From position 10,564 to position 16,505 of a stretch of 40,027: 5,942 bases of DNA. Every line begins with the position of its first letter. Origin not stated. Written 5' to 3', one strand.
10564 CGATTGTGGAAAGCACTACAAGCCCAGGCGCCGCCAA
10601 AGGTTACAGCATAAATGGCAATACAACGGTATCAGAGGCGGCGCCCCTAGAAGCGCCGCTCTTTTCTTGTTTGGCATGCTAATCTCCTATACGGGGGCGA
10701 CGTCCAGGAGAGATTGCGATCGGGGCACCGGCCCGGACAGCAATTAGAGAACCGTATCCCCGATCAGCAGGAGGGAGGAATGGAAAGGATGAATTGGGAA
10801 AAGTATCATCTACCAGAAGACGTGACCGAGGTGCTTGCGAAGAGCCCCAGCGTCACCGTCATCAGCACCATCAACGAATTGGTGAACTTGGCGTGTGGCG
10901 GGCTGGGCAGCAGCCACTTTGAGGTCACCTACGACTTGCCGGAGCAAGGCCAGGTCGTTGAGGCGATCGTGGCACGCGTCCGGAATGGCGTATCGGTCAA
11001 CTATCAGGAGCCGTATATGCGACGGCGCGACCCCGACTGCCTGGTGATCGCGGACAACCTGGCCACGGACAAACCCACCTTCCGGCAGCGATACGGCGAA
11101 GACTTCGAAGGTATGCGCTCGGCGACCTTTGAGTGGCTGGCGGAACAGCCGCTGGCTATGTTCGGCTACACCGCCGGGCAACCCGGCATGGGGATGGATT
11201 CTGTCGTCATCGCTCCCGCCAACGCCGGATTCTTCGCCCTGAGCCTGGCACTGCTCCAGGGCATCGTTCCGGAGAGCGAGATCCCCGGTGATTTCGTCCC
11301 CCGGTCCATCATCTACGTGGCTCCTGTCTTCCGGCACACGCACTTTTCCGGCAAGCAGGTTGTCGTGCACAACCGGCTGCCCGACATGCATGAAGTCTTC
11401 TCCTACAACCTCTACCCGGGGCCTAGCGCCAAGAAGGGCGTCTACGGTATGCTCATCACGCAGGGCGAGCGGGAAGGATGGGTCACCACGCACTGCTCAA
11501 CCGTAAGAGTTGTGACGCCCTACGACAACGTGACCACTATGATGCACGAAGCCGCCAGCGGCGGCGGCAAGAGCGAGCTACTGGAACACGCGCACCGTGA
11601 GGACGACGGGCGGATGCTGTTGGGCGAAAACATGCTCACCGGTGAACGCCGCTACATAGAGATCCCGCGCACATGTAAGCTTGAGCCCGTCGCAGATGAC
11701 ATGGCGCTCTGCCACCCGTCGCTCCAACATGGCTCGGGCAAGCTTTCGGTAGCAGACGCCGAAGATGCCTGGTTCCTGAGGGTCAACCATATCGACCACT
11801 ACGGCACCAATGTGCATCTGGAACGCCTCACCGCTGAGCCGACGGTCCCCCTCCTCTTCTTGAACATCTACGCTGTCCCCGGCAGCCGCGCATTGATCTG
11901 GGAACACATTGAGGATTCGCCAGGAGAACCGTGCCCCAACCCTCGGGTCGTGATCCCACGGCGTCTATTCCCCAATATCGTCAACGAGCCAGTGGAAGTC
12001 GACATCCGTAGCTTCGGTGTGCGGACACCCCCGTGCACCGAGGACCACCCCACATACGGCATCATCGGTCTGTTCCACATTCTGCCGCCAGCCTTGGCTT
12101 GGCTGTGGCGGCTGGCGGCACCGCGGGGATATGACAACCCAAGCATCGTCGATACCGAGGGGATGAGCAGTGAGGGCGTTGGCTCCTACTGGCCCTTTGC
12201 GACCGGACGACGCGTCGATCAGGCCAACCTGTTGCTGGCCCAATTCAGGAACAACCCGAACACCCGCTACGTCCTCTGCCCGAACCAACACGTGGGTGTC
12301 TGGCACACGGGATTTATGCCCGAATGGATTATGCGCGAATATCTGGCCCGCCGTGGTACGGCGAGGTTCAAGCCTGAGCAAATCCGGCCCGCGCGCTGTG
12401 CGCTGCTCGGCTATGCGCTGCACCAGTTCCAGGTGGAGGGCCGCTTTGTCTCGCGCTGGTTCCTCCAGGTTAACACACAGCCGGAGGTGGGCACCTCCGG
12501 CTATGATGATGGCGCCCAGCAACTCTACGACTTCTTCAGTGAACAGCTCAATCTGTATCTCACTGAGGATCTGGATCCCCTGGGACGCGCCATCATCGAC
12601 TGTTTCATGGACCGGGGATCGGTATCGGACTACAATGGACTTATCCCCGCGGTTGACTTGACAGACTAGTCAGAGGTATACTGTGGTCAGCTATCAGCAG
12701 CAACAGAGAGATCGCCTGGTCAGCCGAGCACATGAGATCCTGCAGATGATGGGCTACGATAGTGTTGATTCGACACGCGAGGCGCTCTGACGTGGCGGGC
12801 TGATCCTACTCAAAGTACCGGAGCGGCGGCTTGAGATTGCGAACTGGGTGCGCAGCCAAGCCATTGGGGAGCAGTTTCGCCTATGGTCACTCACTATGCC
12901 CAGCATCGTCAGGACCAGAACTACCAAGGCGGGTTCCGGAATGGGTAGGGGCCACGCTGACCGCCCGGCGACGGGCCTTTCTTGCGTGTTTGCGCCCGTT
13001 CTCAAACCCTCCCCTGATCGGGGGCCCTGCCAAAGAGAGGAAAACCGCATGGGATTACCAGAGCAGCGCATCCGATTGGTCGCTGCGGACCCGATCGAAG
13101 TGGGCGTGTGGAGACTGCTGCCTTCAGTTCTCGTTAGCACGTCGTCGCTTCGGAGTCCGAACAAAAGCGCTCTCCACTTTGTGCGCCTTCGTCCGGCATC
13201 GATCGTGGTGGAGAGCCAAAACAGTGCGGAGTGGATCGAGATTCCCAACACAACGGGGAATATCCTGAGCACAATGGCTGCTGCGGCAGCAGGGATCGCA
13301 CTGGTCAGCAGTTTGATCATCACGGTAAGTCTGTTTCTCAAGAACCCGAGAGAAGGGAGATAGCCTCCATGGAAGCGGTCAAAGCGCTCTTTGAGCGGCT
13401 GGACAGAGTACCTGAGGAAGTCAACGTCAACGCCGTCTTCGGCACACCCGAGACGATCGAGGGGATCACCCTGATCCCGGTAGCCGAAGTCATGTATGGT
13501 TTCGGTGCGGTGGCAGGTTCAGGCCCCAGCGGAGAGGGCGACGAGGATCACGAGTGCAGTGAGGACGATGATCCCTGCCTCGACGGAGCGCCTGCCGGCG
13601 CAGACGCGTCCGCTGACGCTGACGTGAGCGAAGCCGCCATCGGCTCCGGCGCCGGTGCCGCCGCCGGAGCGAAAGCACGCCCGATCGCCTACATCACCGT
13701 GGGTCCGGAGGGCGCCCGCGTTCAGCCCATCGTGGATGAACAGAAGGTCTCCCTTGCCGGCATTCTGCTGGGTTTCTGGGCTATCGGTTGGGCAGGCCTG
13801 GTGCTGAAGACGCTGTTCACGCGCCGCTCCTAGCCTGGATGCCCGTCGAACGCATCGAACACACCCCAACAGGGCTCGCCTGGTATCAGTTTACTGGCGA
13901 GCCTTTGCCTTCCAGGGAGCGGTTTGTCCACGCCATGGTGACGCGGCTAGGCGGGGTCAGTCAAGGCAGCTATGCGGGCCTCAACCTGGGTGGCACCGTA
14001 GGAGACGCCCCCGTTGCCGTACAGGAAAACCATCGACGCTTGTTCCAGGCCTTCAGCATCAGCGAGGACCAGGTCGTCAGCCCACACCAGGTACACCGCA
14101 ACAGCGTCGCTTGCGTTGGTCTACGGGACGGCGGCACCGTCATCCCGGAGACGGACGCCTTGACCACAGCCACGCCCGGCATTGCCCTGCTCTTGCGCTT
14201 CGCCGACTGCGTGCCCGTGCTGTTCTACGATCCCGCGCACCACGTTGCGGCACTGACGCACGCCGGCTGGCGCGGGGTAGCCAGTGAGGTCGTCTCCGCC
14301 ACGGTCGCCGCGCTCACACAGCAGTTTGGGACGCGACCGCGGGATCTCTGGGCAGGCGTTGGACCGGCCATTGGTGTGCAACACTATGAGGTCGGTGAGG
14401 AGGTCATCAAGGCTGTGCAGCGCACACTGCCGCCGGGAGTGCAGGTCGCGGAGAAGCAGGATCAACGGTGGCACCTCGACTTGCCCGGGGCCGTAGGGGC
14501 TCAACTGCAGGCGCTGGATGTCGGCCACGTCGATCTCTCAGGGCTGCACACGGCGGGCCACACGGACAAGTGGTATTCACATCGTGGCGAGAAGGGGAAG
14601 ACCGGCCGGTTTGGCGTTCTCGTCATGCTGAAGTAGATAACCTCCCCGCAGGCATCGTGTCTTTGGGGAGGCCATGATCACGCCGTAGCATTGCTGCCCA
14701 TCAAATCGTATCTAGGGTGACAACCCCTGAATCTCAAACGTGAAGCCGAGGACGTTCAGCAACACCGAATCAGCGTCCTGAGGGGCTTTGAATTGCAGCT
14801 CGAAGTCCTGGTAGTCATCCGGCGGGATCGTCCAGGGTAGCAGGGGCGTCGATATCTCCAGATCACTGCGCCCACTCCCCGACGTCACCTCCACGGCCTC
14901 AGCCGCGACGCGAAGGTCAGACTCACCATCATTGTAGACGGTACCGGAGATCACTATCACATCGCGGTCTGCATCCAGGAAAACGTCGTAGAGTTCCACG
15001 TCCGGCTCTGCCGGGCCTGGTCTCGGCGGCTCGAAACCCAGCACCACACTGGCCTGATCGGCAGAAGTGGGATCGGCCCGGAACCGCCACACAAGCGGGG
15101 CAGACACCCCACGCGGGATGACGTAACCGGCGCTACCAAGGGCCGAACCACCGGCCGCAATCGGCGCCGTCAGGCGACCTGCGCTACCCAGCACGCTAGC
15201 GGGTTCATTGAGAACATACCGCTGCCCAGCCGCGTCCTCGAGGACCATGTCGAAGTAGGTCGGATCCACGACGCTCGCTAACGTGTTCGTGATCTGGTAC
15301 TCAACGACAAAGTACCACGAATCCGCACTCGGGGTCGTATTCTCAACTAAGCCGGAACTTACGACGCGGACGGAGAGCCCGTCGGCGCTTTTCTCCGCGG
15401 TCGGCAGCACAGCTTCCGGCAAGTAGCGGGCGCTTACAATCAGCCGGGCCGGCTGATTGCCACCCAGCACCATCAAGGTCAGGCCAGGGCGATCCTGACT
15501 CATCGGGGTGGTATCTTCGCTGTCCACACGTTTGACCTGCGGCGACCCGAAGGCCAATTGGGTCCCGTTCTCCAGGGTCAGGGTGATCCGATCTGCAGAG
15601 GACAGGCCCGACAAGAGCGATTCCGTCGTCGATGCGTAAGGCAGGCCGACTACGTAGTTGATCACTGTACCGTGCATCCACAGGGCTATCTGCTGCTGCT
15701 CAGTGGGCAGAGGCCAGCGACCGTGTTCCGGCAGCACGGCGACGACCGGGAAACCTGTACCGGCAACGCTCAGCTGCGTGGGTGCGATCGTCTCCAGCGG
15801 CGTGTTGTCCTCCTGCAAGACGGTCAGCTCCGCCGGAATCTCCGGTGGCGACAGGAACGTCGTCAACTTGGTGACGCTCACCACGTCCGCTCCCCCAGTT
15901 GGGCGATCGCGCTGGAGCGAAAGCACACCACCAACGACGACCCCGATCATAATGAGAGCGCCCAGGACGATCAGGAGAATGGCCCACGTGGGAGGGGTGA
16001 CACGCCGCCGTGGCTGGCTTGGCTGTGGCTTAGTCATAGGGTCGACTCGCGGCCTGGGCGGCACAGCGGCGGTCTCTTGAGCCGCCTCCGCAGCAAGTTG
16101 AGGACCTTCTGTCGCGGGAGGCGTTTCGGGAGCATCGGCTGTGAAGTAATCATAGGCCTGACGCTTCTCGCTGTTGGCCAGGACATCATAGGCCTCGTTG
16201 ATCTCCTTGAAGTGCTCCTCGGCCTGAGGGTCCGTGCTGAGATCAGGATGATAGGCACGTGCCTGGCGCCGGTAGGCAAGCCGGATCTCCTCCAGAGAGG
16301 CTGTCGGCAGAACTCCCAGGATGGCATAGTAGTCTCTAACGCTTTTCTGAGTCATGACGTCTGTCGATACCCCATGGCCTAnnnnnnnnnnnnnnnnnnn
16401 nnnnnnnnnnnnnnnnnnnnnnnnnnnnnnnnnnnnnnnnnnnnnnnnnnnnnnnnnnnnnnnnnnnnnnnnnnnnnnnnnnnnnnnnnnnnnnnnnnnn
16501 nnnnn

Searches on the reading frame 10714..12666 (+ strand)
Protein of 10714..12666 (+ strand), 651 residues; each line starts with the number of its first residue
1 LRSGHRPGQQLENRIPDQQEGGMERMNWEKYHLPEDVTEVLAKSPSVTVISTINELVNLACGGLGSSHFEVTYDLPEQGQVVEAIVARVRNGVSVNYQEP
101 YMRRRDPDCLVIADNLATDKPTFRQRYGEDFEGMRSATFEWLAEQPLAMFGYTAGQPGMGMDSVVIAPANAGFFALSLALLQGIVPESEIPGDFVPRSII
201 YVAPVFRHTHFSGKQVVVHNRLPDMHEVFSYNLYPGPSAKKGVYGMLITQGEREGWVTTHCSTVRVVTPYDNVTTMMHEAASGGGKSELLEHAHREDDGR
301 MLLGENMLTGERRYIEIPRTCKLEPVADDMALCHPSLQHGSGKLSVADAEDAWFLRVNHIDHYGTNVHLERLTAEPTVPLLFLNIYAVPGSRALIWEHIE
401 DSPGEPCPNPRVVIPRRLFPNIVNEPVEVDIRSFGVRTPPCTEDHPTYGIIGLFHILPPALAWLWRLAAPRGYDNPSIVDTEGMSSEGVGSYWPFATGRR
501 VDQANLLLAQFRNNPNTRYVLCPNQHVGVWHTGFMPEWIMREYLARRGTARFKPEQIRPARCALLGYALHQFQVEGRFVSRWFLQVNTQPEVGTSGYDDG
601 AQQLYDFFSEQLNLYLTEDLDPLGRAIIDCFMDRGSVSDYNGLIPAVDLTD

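Call 7: search_protein_families(library=pfam, proteins=[window:10714-12666:+], max_evalue=0.001)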
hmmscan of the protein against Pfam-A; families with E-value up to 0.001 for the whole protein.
window:10714-12666:+ (651 aa): 1 family
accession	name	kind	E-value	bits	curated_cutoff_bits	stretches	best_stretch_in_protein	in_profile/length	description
PF16260.11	DUF4914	-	0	1025.9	25.7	1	33-644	1-612/612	Domain of unknown function (DUF4914)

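Call 42: search_solved_structures(query=window:10714-12666:+, max_evalue=1, show_alignments=1)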
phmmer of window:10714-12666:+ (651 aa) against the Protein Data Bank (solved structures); distinct sequences matched with E-value up to 1: 35.
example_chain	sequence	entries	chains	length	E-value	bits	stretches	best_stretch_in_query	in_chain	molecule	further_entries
1nce_A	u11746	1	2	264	0.0031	18.9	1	492-629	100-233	Thymidylate synthase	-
1tys_A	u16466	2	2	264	0.014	16.8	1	492-629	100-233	THYMIDYLATE SYNTHASE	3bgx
1f4d_A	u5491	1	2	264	0.024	16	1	492-629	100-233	THYMIDYLATE SYNTHASE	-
1ev5_A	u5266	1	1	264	0.024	15.9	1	492-629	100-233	THYMIDYLATE SYNTHASE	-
1ev8_A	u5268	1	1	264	0.025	15.9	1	492-629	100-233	THYMIDYLATE SYNTHASE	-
1bjg_A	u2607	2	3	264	0.031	15.6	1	492-629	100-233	THYMIDYLATE SYNTHASE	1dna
2tsc_A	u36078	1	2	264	0.031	15.6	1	492-629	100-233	THYMIDYLATE SYNTHASE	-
1ffl_A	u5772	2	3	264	0.032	15.5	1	492-629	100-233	THYMIDYLATE SYNTHASE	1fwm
6cdz_A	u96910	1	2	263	0.032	15.5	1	492-629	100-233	Thymidylate synthase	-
1kzj_A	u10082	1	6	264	0.033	15.5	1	492-629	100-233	Thymidylate synthase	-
2vet_A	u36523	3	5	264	0.033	15.5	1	492-629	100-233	THYMIDYLATE SYNTHASE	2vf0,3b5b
1aob_A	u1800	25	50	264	0.033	15.5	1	492-629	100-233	THYMIDYLATE SYNTHASE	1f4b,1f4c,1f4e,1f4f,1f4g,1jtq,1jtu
1zpr_A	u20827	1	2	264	0.033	15.5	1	492-629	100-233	THYMIDYLATE SYNTHASE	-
1qqq_A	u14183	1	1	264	0.033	15.5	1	492-629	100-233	THYMIDYLATE SYNTHASE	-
2ftn_A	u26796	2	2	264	0.033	15.5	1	492-629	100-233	Thymidylate synthase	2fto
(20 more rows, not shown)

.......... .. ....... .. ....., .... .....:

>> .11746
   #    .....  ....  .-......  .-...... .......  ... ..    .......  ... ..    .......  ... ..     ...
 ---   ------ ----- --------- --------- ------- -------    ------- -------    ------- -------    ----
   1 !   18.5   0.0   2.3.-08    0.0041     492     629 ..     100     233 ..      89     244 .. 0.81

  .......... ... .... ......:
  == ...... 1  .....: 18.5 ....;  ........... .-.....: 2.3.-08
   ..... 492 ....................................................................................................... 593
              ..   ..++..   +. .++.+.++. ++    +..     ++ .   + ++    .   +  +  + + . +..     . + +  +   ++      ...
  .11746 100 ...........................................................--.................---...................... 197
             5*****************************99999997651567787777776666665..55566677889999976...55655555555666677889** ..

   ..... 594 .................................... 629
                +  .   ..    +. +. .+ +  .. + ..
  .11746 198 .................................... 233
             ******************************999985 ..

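Call 61: find_homologous_proteins(query=window:10714-12666:+, max_evalue=0.00001)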
Query window:10714-12666:+ (651 aa): 8000 proteins with E <= 0.00001 among 8000 candidates; the best 120 are listed.
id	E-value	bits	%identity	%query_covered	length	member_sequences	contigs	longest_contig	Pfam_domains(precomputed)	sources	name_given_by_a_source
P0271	0.0e+0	1392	93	96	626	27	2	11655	PF16260.12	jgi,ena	-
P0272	0.0e+0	1292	85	96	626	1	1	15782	PF16260.12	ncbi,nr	ncbi:MAG: DUF4914 family protein [Anaerolineae bacterium]|nr:DUF4914 family protein [Anaerolineae ba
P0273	0.0e+0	1285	84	96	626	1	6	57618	PF16260.12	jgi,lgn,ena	-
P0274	0.0e+0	1270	83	96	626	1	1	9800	PF16260.12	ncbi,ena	-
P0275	0.0e+0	1270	83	96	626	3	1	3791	PF16260.12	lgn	-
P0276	0.0e+0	1269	83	96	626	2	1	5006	PF16260.12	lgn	-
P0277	0.0e+0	1248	82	96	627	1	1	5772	PF16260.12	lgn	-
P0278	0.0e+0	1245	81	96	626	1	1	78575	PF16260.12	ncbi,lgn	ncbi:MAG: DUF4914 family protein [Anaerolineae bacterium]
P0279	0.0e+0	1243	81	96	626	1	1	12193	PF16260.12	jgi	jgi:hypothetical protein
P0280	0.0e+0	1242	81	96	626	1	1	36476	PF16260.12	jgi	jgi:hypothetical protein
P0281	0.0e+0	1241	81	96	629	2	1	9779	PF16260.12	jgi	jgi:hypothetical protein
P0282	0.0e+0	1240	81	96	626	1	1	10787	PF16260.12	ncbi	-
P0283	0.0e+0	1239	81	96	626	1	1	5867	PF16260.12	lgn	-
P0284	0.0e+0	1237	80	96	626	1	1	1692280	PF16260.12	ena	-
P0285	0.0e+0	1236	80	96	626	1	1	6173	PF16260.12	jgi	jgi:hypothetical protein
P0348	0.0e+0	1063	70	95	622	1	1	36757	PF16260.12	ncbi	ncbi:MAG: DUF4914 family protein [Limisphaerales bacterium]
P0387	0.0e+0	1043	68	95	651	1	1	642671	PF16260.12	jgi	jgi:hypothetical protein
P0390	0.0e+0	1042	69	95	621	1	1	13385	PF16260.12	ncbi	ncbi:MAG: DUF4914 family protein [Oscillochloridaceae bacterium umkhey_bin13]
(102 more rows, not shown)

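Call 62: find_encoding_contigs(protein=P0348, flank=6000, max_places=1)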
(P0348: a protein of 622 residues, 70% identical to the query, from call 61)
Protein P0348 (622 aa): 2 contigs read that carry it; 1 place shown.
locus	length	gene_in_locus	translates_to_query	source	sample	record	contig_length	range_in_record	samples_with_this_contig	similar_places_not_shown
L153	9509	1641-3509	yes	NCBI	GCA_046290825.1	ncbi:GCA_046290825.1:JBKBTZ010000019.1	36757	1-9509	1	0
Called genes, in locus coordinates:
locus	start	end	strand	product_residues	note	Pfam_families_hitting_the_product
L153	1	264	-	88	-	?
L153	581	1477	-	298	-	PF00126:HTH_1, PF03466:LysR_substrate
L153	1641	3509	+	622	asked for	PF16260:DUF4914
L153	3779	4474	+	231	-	PF04298:Zn_peptidase_2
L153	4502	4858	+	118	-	PF02482:Ribosomal_S30AE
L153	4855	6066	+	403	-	PF02163:Peptidase_M50, PF00571:CBS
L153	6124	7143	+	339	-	PF03741:TerC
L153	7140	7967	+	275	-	PF00520:Ion_trans, PF08016:PKD_channel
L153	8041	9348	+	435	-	PF01595:CNNM, PF00571:CBS, PF03471:CorC_HlyC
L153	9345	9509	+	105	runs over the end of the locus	PF09656:PGPGW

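Call 63: find_encoding_contigs(protein=P0390, flank=6000, max_places=1)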
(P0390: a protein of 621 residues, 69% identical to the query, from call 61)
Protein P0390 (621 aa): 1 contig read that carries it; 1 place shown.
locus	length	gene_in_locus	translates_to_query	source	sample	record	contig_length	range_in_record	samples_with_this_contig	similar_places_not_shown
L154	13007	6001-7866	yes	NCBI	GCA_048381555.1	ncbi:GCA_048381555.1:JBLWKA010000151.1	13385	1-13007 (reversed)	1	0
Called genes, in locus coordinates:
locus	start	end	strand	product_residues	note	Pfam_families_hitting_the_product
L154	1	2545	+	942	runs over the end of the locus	PF03104:DNA_pol_B_exo1, PF13482:RNase_H_2 (weak), PF00136:DNA_pol_B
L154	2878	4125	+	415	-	PF00144:Beta-lactamase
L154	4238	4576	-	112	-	PF02922:CBM_48 (weak)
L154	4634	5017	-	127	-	-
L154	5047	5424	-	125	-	-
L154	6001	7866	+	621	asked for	PF16260:DUF4914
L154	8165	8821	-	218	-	PF21948:LplA-B_cat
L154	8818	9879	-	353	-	PF01266:DAO (weak), PF01593:Amino_oxidase, PF12831:FAD_oxidored (weak), PF13450:NAD_binding_8, PF01593:Amino_oxidase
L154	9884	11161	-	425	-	PF00675:Peptidase_M16, PF05193:Peptidase_M16_C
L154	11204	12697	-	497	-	PF01590:GAF, PF13185:GAF_2, PF13492:GAF_3, PF08448:PAS_4 (weak)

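Call 64: find_encoding_contigs(protein=P0387, flank=6000, max_places=1)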
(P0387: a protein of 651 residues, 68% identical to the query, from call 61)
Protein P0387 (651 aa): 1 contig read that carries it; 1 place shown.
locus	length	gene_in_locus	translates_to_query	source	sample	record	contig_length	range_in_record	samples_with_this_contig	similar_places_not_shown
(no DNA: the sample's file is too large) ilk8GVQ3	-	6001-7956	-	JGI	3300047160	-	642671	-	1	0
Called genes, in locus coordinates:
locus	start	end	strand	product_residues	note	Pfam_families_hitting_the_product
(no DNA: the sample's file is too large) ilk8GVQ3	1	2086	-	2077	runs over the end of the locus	PF20148:DUF6531, PF05593:RHS_repeat, PF25023:TEN_YD-shell, PF05593:RHS_repeat (weak)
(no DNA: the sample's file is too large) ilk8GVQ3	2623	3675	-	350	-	PF01594:AI-2E_transport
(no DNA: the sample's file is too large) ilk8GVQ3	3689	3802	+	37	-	-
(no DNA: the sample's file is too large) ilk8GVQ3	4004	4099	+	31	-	-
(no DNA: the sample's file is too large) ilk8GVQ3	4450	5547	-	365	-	-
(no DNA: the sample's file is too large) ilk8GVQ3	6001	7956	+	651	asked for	PF16260:DUF4914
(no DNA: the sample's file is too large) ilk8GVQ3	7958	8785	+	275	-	-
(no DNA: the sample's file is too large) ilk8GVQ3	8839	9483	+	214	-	PF00484:Pro_CA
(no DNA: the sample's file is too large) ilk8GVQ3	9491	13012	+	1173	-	PF00289:Biotin_carb_N, PF02222:ATP-grasp (weak), PF02786:CPSase_L_D2, PF07478:Dala_Dala_lig_C, PF02785:Biotin_carb_C, PF00682:HMGL-like, PF02436:PYC_OADA, PF00364:Biotin_lipoyl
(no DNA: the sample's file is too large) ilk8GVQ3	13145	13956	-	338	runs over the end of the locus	PF01965:DJ-1_PfpI, PF00165:HTH_AraC (faint), PF12833:HTH_18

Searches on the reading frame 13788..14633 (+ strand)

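Call 7: search_protein_families(library=pfam, proteins=[window:13788-14633:+], max_evalue=0.001)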
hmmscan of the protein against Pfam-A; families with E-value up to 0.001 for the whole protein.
window:13788-14633:+ (282 aa): 1 family
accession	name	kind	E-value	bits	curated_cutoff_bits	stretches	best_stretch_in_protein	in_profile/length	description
PF02578.20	Cu-oxidase_4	-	1.6e-71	240.9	22.9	1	52-280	2-238/238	Multi-copper polyphenol oxidoreductase laccase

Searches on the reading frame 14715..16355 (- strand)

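Call 7: search_protein_families(library=pfam, proteins=[window:14715-16355:-], max_evalue=0.001)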
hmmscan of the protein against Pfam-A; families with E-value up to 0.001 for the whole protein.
window:14715-16355:- (547 aa): 1 family
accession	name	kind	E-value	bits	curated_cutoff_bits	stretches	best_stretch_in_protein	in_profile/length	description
PF00226.36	DnaJ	-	3e-23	82.1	27.8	1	8-69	1-63/63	DnaJ domain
